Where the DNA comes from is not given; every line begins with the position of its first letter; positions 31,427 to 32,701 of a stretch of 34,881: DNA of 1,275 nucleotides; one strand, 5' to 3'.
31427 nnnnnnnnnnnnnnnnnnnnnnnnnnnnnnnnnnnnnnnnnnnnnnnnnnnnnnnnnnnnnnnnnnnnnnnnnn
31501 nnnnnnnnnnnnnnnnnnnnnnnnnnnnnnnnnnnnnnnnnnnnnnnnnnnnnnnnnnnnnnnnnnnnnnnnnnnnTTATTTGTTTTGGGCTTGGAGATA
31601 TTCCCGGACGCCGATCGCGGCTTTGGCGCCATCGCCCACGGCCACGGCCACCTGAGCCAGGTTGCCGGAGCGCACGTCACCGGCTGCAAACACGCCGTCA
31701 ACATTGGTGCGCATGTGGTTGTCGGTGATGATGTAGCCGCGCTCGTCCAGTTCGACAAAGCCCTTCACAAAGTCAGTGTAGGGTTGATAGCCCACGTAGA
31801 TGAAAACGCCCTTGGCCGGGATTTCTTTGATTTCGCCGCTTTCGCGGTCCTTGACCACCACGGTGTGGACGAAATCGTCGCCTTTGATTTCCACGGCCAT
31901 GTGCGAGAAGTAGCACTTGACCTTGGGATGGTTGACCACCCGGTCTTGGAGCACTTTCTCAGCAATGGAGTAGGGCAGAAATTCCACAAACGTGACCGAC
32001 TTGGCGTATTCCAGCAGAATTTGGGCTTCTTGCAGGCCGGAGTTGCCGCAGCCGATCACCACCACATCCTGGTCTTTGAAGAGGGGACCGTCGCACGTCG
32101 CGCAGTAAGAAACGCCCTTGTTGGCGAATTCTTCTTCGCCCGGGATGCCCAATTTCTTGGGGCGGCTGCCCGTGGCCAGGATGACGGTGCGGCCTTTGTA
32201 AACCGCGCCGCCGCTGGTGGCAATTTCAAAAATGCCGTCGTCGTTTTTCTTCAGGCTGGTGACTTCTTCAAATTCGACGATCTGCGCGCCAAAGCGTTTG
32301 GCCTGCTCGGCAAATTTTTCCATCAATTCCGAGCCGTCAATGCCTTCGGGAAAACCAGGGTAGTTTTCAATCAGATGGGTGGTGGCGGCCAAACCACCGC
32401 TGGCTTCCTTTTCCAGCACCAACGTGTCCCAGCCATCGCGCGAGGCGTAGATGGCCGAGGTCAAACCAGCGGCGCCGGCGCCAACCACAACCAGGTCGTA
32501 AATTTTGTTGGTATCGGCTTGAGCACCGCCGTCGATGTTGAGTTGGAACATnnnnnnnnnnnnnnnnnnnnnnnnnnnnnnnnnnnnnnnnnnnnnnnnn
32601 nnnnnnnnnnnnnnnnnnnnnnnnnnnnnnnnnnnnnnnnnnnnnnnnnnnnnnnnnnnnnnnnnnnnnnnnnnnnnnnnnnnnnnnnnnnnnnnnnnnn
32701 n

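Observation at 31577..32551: Thioredoxin-reductase paralog that has lost the NADPH-binding signature, in tandem with a canonical trxB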

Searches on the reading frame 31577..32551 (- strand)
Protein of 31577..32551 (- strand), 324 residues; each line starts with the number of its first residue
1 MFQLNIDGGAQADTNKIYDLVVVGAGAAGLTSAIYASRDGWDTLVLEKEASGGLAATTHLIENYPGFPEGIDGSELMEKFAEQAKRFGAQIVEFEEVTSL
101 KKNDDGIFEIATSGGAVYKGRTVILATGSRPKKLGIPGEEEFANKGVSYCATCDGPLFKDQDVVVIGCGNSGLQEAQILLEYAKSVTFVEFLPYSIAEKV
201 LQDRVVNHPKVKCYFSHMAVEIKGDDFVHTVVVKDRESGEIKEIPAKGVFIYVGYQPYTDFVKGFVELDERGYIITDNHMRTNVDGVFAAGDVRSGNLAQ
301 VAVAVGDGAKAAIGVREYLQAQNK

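Call 3: search_protein_families(library=pfam, proteins=[window:31577-32551:-])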
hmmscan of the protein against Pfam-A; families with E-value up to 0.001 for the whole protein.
window:31577-32551:- (324 aa): 14 families
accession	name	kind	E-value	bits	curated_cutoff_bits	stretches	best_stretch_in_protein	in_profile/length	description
PF07992.20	Pyr_redox_2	-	7e-52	177.1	26.1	1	18-308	1-291/291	Pyridine nucleotide-disulphide oxidoreductase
PF13738.12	Pyr_redox_3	-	3.9e-32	112.2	30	2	71-291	78-305/305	Pyridine nucleotide-disulphide oxidoreductase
PF01266.30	DAO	-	4e-16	59.9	27.9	2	19-57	1-39/353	FAD dependent oxidoreductase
PF03486.20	HI0933_like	-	1.4e-13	51.3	50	2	19-51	2-34/244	HI0933-like protein Rossmann domain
PF00890.30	FAD_binding_2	-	3.8e-12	46.6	20.4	1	19-54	1-36/414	FAD binding domain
PF00070.33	Pyr_redox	-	1.4e-11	45.1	22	1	163-235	2-81/82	Pyridine nucleotide-disulphide oxidoreductase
PF01494.25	FAD_binding_3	-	1.6e-09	37.9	22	0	19-50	3-34/349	FAD binding domain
PF01946.23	Thi4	-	7.2e-08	32.4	26.2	1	18-53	18-54/235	Thi4 family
PF01134.28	GIDA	-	1.4e-07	31.4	22.1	0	19-48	1-30/391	Glucose inhibited division protein A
PF13450.12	NAD_binding_8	-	1.8e-06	28.6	21.9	1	22-59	1-38/68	NAD(P)-binding Rossmann-like domain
PF12831.13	FAD_oxidored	-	2e-06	27.8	27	1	19-60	1-42/416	FAD dependent oxidoreductase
PF13434.12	Lys_Orn_oxgnase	-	3.6e-05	23.5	21.3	0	86-180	113-208/339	L-lysine 6-monooxygenase/L-ornithine 5-monooxygenase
PF05834.18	Lycopene_cycl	-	0.00013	21.6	23.4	0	19-42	1-26/380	Lycopene cyclase protein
PF13454.12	NAD_binding_9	-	0.00014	22.3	21.8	0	76-129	102-154/155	FAD-NAD(P)-binding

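Call 4: search_protein_families(library=ncbifam, proteins=[window:31577-32551:-], max_evalue=0.00001)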
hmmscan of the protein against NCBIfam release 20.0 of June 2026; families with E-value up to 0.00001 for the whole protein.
window:31577-32551:- (324 aa): 93 families (the best 25 are shown)
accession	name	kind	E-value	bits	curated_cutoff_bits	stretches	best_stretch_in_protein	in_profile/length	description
TIGR01292.1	TRX_reduct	equivalog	1e-106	356.1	343.45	1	18-319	1-300/300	thioredoxin-disulfide reductase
TIGR03143.1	AhpF_homolog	hypoth_equivalog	3.5e-88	296.5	687.65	1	14-322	1-311/555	putative alkyl hydroperoxide reductase F subunit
TIGR03140.1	AhpF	equivalog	1.4e-77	261.4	502.9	1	11-319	206-512/515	alkyl hydroperoxide reductase subunit F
NF007614.0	PRK10262.1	equivalog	7.8e-47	159.9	644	1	14-321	3-316/321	thioredoxin-disulfide reductase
TIGR04018.1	Bthiol_YpdA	hypoth_equivalog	8.4e-28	97.1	339.9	1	77-299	73-294/316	YpdA family putative bacillithiol disulfide reductase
TIGR01350.1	lipoamide_DH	equivalog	4e-27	95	408.8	2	109-311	120-327/461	dihydrolipoyl dehydrogenase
TIGR02053.1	MerA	equivalog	7.2e-19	68.1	454.45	1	104-313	115-326/465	mercury(II) reductase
TIGR03385.1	CoA_CoA_reduc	equivalog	1.2e-18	67.1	578.8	1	20-294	2-283/439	CoA-disulfide reductase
NF004947.0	PRK06292.2-5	equivalog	9.8e-17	61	592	1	114-294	126-310/474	dihydrolipoyl dehydrogenase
NF004776.0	PRK06116.1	equivalog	1.6e-16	60.4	480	1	208-306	222-318/450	glutathione-disulfide reductase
NF009409.0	PRK12770.1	subfamily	2.5e-16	59.7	343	1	238-322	268-353/360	putative glutamate synthase subunit beta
NF004945.0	PRK06292.2-3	equivalog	8.2e-16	58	494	1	122-299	132-309/457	dihydrolipoyl dehydrogenase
NF004992.0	PRK06370.1-4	equivalog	9.9e-15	53.9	629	1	120-293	133-309/459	FAD-containing oxidoreductase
NF004943.0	PRK06292.2-1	equivalog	3.3e-14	52.5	432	1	107-298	119-311/456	dihydrolipoyl dehydrogenase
NF040505.1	ArsO_flavin_mono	equivalog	1.1e-13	51.3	425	1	18-206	1-210/346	ArsO family NAD(P)H-dependent flavin-containing monooxygenase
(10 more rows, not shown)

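Call 6: search_solved_structures(query=window:31577-32551:-, max_evalue=1e-20, show_alignments=3)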
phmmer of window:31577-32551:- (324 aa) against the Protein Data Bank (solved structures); distinct sequences matched with E-value up to 1e-20: 56.
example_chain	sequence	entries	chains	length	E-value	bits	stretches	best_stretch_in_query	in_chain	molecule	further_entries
7jyp_A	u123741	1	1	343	2.3e-86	293.1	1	12-312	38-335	Thioredoxin reductase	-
3cty_A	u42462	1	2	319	3.1e-75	256.5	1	5-315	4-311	Thioredoxin reductase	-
5uwy_A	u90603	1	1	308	2.3e-72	247.1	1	15-321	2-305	Thioredoxin reductase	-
4zn0_A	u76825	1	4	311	8.1e-70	238.7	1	16-320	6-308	Thioredoxin reductase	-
5mh4_A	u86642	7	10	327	9.2e-70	238.5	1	14-313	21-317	Thioredoxin reductase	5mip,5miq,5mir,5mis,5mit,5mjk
2q7v_A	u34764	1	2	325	4.1e-69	236.4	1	13-319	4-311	Thioredoxin reductase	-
7aaw_A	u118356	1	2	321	3e-68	233.6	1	14-320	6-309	Thioredoxin reductase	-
2a87_A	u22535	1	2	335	8.5e-67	228.8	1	16-319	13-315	Thioredoxin reductase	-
9xub_A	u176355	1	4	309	1.4e-66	228.1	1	17-319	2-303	Thioredoxin reductase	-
5uth_A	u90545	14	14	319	1.4e-66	228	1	14-322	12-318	Thioredoxin reductase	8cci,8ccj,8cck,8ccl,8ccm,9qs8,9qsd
4gcm_A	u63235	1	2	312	4.8e-65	223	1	18-322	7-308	Thioredoxin reductase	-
9vv4_A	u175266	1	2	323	1.2e-59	205.3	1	17-323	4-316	Thioredoxin reductase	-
4a5l_A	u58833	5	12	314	1.3e-59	205.2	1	16-321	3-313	THIOREDOXIN REDUCTASE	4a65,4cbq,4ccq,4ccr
4o5q_A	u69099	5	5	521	2.6e-59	204.2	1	14-319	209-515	Alkyl hydroperoxide reductase subunit F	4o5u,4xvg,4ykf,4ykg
1fl2_A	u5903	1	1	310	3.5e-59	203.8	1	18-319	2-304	ALKYL HYDROPEROXIDE REDUCTASE SUBUNIT F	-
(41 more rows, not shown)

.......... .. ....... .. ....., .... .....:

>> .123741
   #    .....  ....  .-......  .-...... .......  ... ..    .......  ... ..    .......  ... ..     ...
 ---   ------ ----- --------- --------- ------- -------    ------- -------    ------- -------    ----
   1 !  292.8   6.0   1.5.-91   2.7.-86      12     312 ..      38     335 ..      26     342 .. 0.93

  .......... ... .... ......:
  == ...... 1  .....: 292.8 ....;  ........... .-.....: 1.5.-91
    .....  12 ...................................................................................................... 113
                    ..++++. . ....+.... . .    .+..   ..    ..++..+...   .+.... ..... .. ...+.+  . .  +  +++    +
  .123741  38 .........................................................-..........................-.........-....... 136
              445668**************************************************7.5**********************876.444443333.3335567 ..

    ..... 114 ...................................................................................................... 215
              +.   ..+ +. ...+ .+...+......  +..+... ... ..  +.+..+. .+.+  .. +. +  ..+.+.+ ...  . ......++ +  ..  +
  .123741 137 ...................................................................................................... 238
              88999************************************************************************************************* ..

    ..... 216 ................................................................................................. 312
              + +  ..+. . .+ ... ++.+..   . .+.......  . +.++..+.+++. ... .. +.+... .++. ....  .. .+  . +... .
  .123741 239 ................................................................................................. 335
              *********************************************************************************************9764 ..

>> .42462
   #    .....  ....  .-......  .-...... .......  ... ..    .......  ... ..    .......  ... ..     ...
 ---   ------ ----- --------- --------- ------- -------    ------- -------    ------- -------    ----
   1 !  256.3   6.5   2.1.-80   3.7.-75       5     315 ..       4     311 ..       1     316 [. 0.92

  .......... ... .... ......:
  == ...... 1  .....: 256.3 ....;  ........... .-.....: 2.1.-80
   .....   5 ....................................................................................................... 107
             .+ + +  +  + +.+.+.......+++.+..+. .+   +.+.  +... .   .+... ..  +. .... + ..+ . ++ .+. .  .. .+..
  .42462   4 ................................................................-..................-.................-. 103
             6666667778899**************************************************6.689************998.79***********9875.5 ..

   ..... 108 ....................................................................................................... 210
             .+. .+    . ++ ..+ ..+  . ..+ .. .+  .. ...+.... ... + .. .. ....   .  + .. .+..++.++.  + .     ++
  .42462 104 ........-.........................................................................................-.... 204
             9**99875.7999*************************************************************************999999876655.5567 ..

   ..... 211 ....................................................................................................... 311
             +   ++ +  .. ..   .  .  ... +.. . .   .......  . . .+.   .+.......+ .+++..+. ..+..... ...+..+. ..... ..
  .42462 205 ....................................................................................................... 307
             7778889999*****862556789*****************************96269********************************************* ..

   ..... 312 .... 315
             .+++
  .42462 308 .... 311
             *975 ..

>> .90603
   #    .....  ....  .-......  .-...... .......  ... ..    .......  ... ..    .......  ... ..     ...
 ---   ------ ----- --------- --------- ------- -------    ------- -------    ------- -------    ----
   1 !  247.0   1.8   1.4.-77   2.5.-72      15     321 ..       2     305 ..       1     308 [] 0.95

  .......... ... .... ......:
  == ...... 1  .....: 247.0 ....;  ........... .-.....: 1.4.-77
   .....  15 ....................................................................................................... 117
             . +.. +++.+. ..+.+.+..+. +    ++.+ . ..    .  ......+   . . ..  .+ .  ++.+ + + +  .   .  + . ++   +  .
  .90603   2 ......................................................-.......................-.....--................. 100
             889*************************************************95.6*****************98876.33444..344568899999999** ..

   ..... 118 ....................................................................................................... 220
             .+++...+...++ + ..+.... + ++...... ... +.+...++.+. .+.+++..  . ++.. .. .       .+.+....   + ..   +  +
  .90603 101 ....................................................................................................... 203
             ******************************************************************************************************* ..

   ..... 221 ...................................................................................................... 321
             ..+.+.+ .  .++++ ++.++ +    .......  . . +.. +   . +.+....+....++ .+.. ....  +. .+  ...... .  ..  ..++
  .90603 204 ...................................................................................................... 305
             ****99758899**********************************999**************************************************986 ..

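Call 16: find_homologous_proteins(query=window:31577-32551:-, max_evalue=1e-30)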
Query window:31577-32551:- (324 aa): 7998 proteins with E <= 1e-30 among 8000 candidates; the best 120 are listed.
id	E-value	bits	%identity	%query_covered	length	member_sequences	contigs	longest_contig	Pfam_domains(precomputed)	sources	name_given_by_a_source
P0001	1.3e-211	719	100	100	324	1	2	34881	PF01946.24,PF01266.31,PF13450.13,PF00890.31,PF07992.21,PF00070.34,PF13738.13,PF03486.21,PF01134.29,PF01494.26,PF12831.14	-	-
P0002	6.0e-206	701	97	100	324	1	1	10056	PF01946.24,PF01266.31,PF13450.13,PF00890.31,PF07992.21,PF00070.34,PF13738.13,PF03486.21,PF01134.29,PF01494.26,PF12831.14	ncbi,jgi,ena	-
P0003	2.7e-203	692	95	100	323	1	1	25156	PF01946.24,PF01266.31,PF13434.13,PF13450.13,PF00890.31,PF07992.21,PF00070.34,PF13738.13,PF03486.21,PF01494.26,PF12831.14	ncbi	-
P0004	7.3e-196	668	92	100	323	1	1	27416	PF01946.24,PF01266.31,PF13450.13,PF00890.31,PF07992.21,PF00070.34,PF13738.13,PF03486.21,PF01494.26,PF12831.14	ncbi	-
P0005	9.5e-196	667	92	100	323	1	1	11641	PF01946.24,PF01266.31,PF13450.13,PF00890.31,PF07992.21,PF00070.34,PF13738.13,PF03486.21,PF01134.29,PF01494.26,PF12831.14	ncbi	-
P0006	1.1e-194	664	92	100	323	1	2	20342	PF01946.24,PF01266.31,PF13450.13,PF00890.31,PF07992.21,PF00070.34,PF13738.13,PF03486.21,PF01134.29,PF01494.26,PF12831.14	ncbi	-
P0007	2.8e-190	649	89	100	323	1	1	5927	PF13450.13,PF07992.21,PF00070.34,PF03486.21,PF01134.29,PF01494.26,PF12831.14,PF01946.24,PF01266.31,PF13434.13,PF00890.31,PF13738.13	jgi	-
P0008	2.5e-189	646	90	100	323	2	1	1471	PF13450.13,PF07992.21,PF00070.34,PF03486.21,PF01134.29,PF01494.26,PF12831.14,PF01946.24,PF01266.31,PF13434.13,PF00890.31,PF13738.13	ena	-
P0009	2.5e-189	646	90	100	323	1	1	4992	PF01946.24,PF01266.31,PF13450.13,PF00890.31,PF07992.21,PF00070.34,PF13738.13,PF03486.21,PF01134.29,PF01494.26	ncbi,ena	-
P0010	3.2e-187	639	89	100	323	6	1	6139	PF01946.24,PF01266.31,PF13450.13,PF00890.31,PF07992.21,PF00070.34,PF13738.13,PF03486.21,PF01494.26,PF12831.14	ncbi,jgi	-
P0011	1.5e-186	637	86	99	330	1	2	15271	PF01946.24,PF01266.31,PF13450.13,PF00890.31,PF07992.21,PF00070.34,PF13738.13,PF03486.21,PF01134.29,PF01494.26,PF12831.14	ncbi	-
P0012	2.3e-186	636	88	100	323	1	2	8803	PF13450.13,PF07992.21,PF00070.34,PF03486.21,PF01134.29,PF01494.26,PF12831.14,PF01946.24,PF01266.31,PF13434.13,PF00890.31,PF13738.13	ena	-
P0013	3.3e-186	636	87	100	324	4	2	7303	PF13450.13,PF07992.21,PF00070.34,PF03486.21,PF01134.29,PF01494.26,PF12831.14,PF01946.24,PF01266.31,PF13434.13,PF00890.31,PF13738.13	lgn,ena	-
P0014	4.9e-186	635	86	99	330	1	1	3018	PF01946.24,PF01266.31,PF13450.13,PF00890.31,PF07992.21,PF00070.34,PF13738.13,PF03486.21,PF01134.29,PF01494.26,PF12831.14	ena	-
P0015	1.0e-185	634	88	100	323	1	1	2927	PF13450.13,PF07992.21,PF00070.34,PF03486.21,PF01134.29,PF01494.26,PF12831.14,PF01946.24,PF01266.31,PF13434.13,PF00890.31,PF13738.13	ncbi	-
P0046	1.6e-148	512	72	99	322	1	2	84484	PF01946.24,PF01266.31,PF13450.13,PF00890.31,PF07992.21,PF00070.34,PF13738.13,PF03486.21,PF01134.29,PF12831.14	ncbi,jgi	jgi:thioredoxin reductase (NADPH)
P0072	1.4e-144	499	67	99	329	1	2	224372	PF13450.13,PF07992.21,PF00070.34,PF03486.21,PF01134.29,PF01494.26,PF12831.14,PF01946.24,PF01266.31,PF13434.13,PF00890.31,PF13738.13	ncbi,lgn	-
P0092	1.8e-132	459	62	100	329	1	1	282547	PF13450.13,PF07992.21,PF00070.34,PF03486.21,PF01134.29,PF01494.26,PF12831.14,PF01946.24,PF01266.31,PF13434.13,PF00890.31,PF13738.13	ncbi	-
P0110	1.4e-124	433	61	100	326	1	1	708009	PF01946.24,PF01266.31,PF13450.13,PF00890.31,PF07992.21,PF00070.34,PF13738.13,PF03486.21,PF01134.29,PF12831.14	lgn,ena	-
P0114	5.4e-124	432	63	90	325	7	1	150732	PF13450.13,PF07992.21,PF00070.34,PF03486.21,PF05834.19,PF01134.29,PF01494.26,PF12831.14,PF01946.24,PF01266.31,PF00890.31,PF13738.13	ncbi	-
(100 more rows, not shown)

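Call 23: find_encoding_contigs(protein=P0046, flank=6000, max_places=2)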
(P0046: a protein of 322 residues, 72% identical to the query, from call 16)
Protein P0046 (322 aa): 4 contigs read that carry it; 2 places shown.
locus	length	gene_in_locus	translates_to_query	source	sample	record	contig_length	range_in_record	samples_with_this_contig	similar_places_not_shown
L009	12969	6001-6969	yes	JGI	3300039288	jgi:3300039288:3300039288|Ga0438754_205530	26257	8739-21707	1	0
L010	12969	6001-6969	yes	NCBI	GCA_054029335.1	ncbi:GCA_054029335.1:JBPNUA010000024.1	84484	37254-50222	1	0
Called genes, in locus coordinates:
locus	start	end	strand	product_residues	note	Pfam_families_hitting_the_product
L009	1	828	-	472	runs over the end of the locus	PF01979:Amidohydro_1, PF07969:Amidohydro_3 (weak)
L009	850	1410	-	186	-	-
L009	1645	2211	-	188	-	PF04893:Yip1 (weak)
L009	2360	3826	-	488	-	PF00291:PALP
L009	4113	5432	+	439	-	PF00202:Aminotran_3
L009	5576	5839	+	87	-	PF00166:Cpn10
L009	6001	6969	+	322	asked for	PF01946:Thi4 (faint), PF00890:FAD_binding_2 (weak), PF01134:GIDA (faint), PF01266:DAO (faint), PF07992:Pyr_redox_2, PF12831:FAD_oxidored (weak), PF13738:Pyr_redox_3, PF00070:Pyr_redox, +2 more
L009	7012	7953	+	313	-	PF01946:Thi4 (faint), PF03486:HI0933_like (faint), PF07992:Pyr_redox_2, PF13241:NAD_binding_7 (faint), PF00890:FAD_binding_2 (faint), PF01266:DAO (faint), PF13738:Pyr_redox_3, PF00070:Pyr_redox, +2 more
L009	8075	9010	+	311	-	PF00056:Ldh_1_N, PF02866:Ldh_1_C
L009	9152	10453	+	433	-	PF00285:Citrate_synt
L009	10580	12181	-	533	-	PF07969:Amidohydro_3, PF01979:Amidohydro_1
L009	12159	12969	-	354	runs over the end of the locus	PF00730:HhH-GPD, PF00633:HHH (weak), PF14815:NUDIX_4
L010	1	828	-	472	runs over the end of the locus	PF01979:Amidohydro_1, PF07969:Amidohydro_3 (weak)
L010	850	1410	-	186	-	-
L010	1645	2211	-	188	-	PF04893:Yip1 (weak)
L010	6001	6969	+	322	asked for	PF01946:Thi4 (faint), PF00890:FAD_binding_2 (weak), PF01134:GIDA (faint), PF01266:DAO (faint), PF07992:Pyr_redox_2, PF12831:FAD_oxidored (weak), PF13738:Pyr_redox_3, PF00070:Pyr_redox, +2 more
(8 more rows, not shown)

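Call 24: find_encoding_contigs(protein=P0092, flank=6000, max_places=2)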
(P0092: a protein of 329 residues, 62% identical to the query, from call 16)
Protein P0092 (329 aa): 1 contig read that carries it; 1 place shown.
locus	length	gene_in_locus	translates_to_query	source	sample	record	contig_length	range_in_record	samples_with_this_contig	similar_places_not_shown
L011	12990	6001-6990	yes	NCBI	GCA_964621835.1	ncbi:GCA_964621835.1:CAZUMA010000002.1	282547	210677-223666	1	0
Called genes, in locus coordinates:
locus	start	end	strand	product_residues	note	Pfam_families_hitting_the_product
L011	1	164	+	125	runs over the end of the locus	PF02033:RBFA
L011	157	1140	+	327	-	PF01368:DHH, PF02272:DHHA1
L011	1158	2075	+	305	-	PF01509:TruB_N, PF16198:TruB_C_2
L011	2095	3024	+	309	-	PF06574:FAD_syn, PF01687:Flavokinase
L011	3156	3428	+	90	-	PF00312:Ribosomal_S15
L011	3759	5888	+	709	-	PF01138:RNase_PH, PF03725:RNase_PH_C, PF03726:PNPase, PF01138:RNase_PH, PF00013:KH_1, PF22675:KH-I_KHDC4-BBP (weak), PF00575:S1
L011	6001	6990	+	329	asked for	PF01946:Thi4 (faint), PF00890:FAD_binding_2 (faint), PF01134:GIDA (faint), PF01266:DAO (weak), PF07992:Pyr_redox_2, PF13450:NAD_binding_8 (weak), PF13738:Pyr_redox_3, PF00070:Pyr_redox, +4 more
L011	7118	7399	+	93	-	PF00166:Cpn10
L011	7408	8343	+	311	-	PF00890:FAD_binding_2 (faint), PF01266:DAO (faint), PF03486:HI0933_like (faint), PF07992:Pyr_redox_2, PF13738:Pyr_redox_3, PF00070:Pyr_redox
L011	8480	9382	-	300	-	PF07136:DUF1385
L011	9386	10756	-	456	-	PF01546:Peptidase_M20, PF07687:M20_dimer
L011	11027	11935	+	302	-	PF00941:FAD_binding_5, PF03450:CO_deh_flav_C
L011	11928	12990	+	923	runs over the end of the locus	PF00111:Fer2 (weak), PF01799:Fer2_2, PF01315:Ald_Xan_dh_C, PF02738:MoCoBD_1, PF20256:MoCoBD_2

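Call 25: find_encoding_contigs(protein=P0110, flank=5000, max_places=1)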
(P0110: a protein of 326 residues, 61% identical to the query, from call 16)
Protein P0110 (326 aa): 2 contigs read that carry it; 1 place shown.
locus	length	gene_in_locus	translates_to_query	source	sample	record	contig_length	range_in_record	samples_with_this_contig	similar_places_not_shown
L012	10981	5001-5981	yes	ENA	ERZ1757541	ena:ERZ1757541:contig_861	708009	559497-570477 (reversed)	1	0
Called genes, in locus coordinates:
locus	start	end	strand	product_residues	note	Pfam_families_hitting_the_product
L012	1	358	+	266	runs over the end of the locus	PF13489:Methyltransf_23, PF01209:Ubie_methyltran (weak), PF02353:CMAS (weak), PF13847:Methyltransf_31, PF08241:Methyltransf_11, PF08242:Methyltransf_12, PF13649:Methyltransf_25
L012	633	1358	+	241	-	-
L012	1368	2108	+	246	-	PF01464:SLT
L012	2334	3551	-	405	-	PF07907:YibE_F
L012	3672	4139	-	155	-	PF01694:Rhomboid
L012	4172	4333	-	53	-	-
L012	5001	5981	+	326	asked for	PF01946:Thi4 (weak), PF00070:Pyr_redox (faint), PF00890:FAD_binding_2 (weak), PF01266:DAO, PF07992:Pyr_redox_2, PF12831:FAD_oxidored (weak), PF13450:NAD_binding_8, PF13738:Pyr_redox_3, +2 more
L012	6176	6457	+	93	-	PF00166:Cpn10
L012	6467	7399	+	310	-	PF00890:FAD_binding_2 (faint), PF01266:DAO (faint), PF03486:HI0933_like (faint), PF07992:Pyr_redox_2, PF13738:Pyr_redox_3, PF00070:Pyr_redox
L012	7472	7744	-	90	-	PF00462:Glutaredoxin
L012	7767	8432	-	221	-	PF00085:Thioredoxin (faint), PF13728:TraF (faint), PF13098:Thioredoxin_2 (faint), PF23357:DUF7088 (faint), PF00462:Glutaredoxin (faint), PF05768:Glrx-like (faint), PF13192:Thioredoxin_3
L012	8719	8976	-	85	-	PF13490:zf-HC2 (faint)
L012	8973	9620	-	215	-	PF04542:Sigma70_r2, PF08281:Sigma70_r4_2, PF04545:Sigma70_r4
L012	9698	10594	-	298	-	PF07136:DUF1385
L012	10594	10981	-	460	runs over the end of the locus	PF01546:Peptidase_M20, PF07687:M20_dimer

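Call 26: find_encoding_contigs(protein=P0114, flank=5000, max_places=1)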
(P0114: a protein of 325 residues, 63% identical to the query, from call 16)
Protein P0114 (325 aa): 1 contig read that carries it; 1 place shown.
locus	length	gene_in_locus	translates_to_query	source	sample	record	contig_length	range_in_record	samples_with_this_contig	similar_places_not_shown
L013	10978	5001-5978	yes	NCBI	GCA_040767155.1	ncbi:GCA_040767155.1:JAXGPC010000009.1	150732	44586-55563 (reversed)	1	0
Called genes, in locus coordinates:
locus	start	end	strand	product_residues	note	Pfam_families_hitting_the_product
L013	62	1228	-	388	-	PF00266:Aminotran_5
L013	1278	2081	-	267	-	PF03976:PPK2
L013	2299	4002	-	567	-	PF02310:B12-binding, PF04055:Radical_SAM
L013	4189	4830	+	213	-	PF00085:Thioredoxin (faint), PF13098:Thioredoxin_2 (faint), PF00462:Glutaredoxin (faint), PF13192:Thioredoxin_3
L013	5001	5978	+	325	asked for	PF01946:Thi4 (weak), PF00890:FAD_binding_2 (weak), PF01266:DAO, PF07992:Pyr_redox_2, PF12831:FAD_oxidored, PF13450:NAD_binding_8, PF13738:Pyr_redox_3, PF00070:Pyr_redox, +4 more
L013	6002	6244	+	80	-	PF11127:YgaP-like_TM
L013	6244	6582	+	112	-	PF12973:Cupin_7, PF02311:AraC_binding, PF07883:Cupin_2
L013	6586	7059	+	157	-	PF02566:OsmC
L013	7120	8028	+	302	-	PF01261:AP_endonuc_2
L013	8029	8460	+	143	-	PF00085:Thioredoxin, PF13098:Thioredoxin_2 (weak)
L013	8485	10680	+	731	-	-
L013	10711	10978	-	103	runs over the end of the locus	-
